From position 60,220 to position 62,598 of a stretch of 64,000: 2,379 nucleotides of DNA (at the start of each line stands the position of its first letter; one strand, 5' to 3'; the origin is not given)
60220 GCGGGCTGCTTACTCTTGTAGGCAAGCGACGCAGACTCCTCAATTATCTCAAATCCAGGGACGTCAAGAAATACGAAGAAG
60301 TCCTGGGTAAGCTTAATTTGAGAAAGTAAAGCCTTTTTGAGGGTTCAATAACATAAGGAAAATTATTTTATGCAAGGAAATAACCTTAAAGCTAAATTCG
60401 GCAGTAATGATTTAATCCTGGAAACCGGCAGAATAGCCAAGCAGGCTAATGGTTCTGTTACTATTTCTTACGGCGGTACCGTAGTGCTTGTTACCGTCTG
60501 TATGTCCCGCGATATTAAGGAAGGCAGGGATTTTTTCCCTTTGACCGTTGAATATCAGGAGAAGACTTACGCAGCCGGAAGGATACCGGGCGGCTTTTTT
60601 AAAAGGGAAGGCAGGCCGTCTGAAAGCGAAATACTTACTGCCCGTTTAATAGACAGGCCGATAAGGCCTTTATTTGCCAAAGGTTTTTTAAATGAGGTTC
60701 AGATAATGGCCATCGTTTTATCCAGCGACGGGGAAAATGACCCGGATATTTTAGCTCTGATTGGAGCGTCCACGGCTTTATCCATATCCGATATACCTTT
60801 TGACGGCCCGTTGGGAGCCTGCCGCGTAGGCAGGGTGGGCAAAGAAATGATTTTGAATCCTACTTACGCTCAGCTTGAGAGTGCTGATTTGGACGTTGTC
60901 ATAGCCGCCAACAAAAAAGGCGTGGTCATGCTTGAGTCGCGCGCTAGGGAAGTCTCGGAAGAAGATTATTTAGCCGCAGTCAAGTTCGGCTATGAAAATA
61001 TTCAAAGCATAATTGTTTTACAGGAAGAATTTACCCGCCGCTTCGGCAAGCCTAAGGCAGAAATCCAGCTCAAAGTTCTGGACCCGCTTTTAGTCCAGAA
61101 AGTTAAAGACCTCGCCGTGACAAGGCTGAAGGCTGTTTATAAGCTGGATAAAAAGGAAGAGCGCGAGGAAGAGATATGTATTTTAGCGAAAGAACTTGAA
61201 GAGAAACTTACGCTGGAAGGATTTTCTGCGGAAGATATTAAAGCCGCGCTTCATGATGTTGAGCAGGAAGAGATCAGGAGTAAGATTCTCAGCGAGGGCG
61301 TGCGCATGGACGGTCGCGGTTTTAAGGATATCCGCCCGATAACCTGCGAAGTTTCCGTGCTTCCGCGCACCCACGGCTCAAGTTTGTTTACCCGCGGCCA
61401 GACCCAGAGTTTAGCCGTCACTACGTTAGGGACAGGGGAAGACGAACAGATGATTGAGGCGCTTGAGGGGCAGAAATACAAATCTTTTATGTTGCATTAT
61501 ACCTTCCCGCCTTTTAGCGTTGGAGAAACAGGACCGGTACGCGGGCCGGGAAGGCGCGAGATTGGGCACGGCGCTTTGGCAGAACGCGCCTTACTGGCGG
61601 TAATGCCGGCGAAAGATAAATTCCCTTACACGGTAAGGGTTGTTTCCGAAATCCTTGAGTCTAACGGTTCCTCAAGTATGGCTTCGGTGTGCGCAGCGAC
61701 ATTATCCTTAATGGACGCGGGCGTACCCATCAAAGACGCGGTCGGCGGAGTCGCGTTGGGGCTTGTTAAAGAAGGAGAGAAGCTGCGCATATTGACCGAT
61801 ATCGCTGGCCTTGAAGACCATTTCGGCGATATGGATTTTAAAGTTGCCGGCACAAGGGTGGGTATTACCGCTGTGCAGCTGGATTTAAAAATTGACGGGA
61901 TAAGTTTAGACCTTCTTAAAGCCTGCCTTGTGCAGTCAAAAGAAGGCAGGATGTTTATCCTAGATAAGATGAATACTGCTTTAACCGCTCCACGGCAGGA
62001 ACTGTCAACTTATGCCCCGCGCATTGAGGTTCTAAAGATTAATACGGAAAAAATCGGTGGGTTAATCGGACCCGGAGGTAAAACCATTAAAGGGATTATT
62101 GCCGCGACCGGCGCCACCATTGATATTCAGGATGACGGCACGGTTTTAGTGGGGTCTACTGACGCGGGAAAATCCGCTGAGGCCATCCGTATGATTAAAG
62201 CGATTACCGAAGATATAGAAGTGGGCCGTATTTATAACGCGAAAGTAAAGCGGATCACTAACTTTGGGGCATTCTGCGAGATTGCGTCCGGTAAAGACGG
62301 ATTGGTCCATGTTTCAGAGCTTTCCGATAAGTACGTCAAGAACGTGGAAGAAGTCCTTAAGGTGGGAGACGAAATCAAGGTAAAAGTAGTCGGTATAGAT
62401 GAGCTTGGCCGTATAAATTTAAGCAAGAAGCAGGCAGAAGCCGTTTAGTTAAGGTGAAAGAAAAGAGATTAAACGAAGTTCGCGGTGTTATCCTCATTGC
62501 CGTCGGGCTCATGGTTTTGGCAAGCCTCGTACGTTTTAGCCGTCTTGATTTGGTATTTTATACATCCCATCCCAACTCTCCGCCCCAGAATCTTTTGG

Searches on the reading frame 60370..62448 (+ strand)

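Call 12: search_protein_families(library=pfam, proteins=[window:60370-62448:+], max_evalue=0.00001)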
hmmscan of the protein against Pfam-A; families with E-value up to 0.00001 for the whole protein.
window:60370-62448:+ (692 aa): 6 families
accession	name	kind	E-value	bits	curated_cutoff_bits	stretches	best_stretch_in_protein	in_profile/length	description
PF01138.27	RNase_PH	-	1.5e-62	210.2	25.5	2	15-143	5-130/130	3' exoribonuclease family, domain 1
PF00575.29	S1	-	3.8e-18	66.1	22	1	616-687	2-74/74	S1 RNA binding domain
PF03725.20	RNase_PH_C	-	1.4e-17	63.8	20.8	1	147-209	2-66/67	3' exoribonuclease family, domain 2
PF03726.19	PNPase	-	7.7e-13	49.2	24.6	1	241-316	2-80/81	Polyribonucleotide nucleotidyltransferase, RNA binding domain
PF00013.35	KH_1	-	8.8e-09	35.4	21.5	1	553-610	2-65/66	KH domain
PF24685.1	OB_RRP5_4th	-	1.7e-07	31.5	31.5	1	615-681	5-76/92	RRP5 OB-fold domain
